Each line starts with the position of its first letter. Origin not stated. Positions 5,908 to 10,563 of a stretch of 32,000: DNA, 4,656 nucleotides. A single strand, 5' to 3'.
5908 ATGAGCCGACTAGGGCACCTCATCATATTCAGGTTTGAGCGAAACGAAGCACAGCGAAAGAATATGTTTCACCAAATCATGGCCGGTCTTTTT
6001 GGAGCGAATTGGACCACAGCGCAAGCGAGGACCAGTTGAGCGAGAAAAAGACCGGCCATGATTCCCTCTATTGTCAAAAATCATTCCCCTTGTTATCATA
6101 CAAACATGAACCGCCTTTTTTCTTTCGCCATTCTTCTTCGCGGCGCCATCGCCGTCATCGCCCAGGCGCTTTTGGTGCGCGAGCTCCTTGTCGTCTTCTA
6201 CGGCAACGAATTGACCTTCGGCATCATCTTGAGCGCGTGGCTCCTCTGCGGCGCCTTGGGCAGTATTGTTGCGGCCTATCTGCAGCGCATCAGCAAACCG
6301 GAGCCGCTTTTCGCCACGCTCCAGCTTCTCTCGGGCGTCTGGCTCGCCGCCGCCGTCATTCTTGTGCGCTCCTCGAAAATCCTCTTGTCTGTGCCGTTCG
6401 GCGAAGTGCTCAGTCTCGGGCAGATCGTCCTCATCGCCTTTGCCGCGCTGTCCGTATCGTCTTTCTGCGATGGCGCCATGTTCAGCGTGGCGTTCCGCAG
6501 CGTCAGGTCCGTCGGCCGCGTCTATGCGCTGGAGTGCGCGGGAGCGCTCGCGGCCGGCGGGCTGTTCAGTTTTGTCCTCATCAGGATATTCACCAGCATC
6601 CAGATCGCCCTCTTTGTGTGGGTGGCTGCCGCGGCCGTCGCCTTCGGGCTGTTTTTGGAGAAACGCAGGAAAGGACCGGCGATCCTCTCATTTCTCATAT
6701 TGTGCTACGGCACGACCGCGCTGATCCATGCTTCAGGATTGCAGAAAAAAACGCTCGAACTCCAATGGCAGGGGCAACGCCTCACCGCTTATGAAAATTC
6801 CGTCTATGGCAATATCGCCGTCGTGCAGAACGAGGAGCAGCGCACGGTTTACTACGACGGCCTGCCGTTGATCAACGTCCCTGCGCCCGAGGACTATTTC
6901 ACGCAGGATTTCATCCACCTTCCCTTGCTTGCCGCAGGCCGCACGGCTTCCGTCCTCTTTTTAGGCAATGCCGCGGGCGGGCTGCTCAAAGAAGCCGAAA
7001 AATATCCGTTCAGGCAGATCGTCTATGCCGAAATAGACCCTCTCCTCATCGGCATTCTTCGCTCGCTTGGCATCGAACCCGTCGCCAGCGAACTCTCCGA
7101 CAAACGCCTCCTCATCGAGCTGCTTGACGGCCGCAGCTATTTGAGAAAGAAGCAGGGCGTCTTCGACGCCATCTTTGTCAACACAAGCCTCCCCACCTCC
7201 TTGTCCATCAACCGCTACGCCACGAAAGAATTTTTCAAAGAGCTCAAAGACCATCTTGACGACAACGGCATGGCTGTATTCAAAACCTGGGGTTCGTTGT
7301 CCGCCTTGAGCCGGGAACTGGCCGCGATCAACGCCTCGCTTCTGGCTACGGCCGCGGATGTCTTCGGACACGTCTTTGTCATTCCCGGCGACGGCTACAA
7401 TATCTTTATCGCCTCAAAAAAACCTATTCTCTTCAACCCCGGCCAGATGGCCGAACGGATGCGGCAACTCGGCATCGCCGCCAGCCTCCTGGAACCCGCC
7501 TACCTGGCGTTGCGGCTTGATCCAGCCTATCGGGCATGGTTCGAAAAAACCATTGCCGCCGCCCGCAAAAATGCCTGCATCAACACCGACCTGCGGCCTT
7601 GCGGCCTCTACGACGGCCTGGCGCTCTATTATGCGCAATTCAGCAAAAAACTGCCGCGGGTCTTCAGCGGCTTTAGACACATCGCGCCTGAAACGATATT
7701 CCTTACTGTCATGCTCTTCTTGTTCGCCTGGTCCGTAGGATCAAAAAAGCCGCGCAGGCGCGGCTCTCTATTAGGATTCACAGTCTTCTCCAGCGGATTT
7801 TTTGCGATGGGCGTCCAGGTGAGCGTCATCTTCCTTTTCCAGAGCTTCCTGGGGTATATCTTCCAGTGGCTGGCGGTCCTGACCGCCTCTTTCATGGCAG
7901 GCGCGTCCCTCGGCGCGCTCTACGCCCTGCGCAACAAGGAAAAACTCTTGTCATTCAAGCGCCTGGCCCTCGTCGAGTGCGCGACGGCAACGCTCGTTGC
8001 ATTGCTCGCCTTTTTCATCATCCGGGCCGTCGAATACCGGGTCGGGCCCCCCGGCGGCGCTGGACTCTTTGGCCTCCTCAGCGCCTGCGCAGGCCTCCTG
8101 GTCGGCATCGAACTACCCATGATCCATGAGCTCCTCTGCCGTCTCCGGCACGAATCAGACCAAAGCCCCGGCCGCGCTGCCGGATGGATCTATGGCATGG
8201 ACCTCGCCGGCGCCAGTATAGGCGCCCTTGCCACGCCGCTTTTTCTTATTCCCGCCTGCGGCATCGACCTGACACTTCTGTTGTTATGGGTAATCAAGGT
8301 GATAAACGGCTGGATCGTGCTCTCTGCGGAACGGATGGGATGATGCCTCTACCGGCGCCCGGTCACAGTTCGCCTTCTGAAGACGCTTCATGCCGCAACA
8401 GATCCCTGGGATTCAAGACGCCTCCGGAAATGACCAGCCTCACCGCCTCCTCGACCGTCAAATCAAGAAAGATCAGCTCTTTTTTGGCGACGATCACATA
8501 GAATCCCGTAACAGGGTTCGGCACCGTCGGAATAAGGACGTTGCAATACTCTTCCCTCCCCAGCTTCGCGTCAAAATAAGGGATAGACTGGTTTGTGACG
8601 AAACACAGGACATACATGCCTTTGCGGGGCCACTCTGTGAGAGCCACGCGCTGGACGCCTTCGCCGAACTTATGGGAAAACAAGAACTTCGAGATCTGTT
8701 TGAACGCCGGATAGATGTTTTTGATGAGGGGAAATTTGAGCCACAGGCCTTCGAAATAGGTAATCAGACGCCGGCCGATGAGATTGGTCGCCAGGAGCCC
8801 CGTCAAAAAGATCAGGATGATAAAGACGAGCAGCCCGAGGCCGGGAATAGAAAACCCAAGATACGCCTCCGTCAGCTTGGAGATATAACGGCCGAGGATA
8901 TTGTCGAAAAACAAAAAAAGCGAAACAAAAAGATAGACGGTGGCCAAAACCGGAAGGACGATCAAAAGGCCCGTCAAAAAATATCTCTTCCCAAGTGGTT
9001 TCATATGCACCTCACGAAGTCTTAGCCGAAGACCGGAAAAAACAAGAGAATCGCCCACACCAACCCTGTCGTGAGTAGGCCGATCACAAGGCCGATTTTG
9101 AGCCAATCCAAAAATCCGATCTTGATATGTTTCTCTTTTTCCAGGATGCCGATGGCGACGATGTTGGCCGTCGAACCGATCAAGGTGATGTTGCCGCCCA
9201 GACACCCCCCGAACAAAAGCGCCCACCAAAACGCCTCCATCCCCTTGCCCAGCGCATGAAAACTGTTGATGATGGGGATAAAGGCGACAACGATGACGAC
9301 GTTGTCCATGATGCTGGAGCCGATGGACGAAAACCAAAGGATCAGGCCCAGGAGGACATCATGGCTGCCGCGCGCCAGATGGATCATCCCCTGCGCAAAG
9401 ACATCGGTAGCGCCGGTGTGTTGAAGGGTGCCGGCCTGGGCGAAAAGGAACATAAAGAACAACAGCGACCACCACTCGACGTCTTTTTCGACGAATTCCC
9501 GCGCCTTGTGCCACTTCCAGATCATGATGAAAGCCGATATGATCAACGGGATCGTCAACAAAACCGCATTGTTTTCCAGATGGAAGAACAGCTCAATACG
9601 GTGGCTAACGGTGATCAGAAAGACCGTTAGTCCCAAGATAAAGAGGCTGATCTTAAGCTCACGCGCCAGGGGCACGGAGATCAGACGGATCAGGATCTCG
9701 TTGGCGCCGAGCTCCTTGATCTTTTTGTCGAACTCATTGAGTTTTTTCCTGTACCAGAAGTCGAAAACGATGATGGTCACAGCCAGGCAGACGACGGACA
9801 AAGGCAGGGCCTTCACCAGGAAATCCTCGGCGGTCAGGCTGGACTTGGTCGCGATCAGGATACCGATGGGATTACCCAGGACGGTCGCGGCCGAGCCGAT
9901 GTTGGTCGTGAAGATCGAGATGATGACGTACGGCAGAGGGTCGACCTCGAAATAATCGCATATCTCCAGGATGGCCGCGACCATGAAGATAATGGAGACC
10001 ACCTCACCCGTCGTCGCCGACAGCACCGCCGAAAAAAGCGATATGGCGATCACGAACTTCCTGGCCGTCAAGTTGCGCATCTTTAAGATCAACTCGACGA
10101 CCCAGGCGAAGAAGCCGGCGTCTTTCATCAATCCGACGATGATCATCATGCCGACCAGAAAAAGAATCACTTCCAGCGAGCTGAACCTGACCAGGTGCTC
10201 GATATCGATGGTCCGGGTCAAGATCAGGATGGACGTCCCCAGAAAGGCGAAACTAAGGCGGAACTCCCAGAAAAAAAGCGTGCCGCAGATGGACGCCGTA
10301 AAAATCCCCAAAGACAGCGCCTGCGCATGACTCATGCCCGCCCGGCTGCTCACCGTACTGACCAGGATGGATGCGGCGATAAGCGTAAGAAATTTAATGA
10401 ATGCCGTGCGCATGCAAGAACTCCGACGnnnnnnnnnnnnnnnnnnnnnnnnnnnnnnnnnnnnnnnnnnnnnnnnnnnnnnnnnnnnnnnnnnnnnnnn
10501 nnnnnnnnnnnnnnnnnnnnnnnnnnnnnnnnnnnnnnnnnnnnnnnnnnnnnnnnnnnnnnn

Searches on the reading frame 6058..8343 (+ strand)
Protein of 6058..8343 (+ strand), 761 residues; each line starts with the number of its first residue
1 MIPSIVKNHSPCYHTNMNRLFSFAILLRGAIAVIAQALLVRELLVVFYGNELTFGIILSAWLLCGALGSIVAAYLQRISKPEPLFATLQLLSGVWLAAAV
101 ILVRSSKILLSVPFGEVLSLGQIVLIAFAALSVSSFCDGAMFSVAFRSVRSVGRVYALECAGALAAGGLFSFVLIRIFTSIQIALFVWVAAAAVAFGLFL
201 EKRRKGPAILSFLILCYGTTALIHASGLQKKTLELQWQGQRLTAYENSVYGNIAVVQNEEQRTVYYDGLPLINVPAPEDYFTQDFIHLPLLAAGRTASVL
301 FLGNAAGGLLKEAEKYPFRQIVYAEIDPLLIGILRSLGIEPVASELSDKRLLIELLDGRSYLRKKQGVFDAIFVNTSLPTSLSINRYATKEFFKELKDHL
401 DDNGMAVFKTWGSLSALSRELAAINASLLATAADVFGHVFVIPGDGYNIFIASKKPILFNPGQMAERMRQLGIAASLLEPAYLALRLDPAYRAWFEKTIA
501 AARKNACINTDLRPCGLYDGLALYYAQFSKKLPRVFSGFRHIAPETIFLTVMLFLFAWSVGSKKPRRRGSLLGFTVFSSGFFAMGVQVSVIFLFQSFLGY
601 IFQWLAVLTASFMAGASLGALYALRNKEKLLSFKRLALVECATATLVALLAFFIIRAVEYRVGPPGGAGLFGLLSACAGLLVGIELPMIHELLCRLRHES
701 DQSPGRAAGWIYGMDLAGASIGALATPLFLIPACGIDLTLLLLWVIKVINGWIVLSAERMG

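Call 62: search_protein_families(library=pfam, proteins=[window:6058-8343:+])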
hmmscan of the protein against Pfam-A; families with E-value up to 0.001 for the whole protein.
window:6058-8343:+ (761 aa): 1 family
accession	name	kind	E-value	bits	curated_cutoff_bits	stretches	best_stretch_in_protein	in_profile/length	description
PF01564.23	Spermine_synth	-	1e-12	48.4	22.9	1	281-410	4-132/186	Spermine/spermidine synthase domain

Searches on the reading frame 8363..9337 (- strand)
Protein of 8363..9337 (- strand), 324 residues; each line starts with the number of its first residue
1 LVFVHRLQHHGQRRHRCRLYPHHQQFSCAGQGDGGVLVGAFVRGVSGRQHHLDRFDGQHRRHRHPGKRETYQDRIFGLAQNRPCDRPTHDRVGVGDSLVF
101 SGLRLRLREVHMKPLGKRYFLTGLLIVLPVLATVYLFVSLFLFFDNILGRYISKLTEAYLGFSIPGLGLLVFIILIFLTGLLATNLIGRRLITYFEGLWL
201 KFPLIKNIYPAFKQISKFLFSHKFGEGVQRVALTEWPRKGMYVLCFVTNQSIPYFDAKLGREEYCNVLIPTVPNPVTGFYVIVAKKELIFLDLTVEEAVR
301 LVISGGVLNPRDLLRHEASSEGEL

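Call 62: search_protein_families(library=pfam, proteins=[window:8363-9337:-])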
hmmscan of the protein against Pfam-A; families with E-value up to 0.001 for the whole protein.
window:8363-9337:- (324 aa): 1 family
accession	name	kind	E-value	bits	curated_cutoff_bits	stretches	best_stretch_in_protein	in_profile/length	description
PF04367.18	DUF502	-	2.4e-26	92.1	23.8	1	170-277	1-107/107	Protein of unknown function (DUF502)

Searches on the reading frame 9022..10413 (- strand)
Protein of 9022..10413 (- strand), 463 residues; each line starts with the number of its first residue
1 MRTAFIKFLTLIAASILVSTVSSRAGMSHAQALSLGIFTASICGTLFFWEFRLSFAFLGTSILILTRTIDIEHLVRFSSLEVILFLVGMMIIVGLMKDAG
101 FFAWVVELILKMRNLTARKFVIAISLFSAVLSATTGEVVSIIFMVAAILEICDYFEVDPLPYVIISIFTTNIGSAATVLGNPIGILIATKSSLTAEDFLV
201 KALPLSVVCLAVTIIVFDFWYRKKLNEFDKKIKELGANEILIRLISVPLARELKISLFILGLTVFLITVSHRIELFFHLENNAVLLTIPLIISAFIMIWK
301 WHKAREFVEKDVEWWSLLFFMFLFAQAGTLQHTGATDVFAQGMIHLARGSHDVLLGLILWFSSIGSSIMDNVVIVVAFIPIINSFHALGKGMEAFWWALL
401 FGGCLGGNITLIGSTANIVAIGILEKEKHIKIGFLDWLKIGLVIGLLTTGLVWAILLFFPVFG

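Call 8: search_protein_families(library=pfam, proteins=[window:9022-10413:-])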
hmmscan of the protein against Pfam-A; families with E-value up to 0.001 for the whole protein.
window:9022-10413:- (463 aa): 4 families
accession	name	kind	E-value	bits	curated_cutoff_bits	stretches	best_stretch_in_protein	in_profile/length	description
PF03600.22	CitMHS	-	2.7e-46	158.6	31.9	1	55-402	14-336/336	Citrate transporter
PF02040.21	ArsB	-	5e-11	43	22.2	1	82-448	54-411/423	Arsenical pump membrane protein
PF00939.25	Na_sulph_symp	-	5.6e-05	22.8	27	0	44-221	278-466/472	Sodium:sulfate symporter transmembrane region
PF04999.18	FtsL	-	0.00012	22.4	22.9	0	193-234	9-50/97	Cell division protein FtsL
